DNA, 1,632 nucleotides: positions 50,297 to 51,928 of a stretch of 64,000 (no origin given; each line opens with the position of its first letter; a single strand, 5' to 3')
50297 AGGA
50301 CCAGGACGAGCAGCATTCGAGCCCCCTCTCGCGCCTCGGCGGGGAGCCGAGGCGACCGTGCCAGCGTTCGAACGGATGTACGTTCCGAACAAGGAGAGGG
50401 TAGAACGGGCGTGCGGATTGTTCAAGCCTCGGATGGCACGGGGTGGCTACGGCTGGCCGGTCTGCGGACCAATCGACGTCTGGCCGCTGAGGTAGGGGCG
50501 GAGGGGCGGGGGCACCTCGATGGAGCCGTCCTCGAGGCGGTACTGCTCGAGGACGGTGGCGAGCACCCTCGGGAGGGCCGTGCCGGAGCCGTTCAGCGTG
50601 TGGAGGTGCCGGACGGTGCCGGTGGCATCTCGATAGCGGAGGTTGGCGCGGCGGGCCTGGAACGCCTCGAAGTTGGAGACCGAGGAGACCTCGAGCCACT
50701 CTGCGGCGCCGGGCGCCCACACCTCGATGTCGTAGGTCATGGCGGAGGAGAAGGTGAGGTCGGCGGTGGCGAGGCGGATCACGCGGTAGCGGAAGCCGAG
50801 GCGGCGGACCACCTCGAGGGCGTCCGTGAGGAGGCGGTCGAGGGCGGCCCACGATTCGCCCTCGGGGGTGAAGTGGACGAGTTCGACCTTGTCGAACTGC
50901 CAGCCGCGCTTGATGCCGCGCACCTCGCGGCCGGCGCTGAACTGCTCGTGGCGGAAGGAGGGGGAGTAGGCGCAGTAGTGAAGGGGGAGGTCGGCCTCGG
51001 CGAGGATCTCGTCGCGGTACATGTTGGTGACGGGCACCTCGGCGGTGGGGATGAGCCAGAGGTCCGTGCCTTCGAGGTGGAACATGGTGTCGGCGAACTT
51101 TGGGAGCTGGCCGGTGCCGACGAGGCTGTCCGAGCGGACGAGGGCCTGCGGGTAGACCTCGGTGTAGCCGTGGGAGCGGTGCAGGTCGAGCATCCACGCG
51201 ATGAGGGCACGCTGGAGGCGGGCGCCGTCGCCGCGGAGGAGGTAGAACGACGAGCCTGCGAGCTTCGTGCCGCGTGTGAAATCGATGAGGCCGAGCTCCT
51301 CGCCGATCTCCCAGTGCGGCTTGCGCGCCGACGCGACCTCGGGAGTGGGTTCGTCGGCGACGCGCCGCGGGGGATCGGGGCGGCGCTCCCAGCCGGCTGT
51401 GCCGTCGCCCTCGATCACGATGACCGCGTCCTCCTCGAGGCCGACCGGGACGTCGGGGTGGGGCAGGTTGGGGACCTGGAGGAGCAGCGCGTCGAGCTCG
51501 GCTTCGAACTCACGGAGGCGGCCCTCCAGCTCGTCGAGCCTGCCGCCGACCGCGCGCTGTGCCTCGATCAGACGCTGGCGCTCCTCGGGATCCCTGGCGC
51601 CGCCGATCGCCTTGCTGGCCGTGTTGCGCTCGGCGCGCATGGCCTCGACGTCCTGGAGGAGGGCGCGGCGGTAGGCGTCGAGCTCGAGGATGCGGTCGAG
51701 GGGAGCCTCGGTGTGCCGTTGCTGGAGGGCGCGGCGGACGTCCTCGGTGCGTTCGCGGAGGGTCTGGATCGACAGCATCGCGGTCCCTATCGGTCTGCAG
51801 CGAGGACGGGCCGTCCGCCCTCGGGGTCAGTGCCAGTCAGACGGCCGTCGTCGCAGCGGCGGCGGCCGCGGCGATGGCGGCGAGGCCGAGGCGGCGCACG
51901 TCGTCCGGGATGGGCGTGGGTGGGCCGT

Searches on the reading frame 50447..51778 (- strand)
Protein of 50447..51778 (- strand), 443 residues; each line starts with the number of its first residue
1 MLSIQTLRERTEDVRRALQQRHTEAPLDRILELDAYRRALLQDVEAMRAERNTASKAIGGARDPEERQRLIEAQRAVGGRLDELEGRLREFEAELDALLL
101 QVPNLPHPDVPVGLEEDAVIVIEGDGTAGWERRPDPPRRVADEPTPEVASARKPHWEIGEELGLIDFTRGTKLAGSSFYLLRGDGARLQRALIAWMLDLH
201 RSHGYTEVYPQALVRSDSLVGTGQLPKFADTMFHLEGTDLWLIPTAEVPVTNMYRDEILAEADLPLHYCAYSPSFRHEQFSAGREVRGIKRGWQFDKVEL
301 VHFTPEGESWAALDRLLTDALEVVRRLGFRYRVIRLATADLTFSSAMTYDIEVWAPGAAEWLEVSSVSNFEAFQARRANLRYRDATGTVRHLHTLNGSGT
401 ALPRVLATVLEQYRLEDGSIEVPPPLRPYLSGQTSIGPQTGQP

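Call 96: search_protein_families(library=pfam, proteins=[window:50447-51778:-], max_evalue=0.00001)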
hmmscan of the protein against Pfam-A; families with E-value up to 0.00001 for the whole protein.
window:50447-51778:- (443 aa): 2 families
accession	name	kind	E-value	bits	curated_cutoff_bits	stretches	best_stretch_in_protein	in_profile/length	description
PF00587.30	tRNA-synt_2b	-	5.5e-32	111.7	29.3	1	238-413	9-179/179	tRNA synthetase class II core domain (G, H, P, S and T)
PF02403.27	Seryl_tRNA_N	-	1.9e-24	86.4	28.2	1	1-106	1-108/108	Seryl-tRNA synthetase N-terminal domain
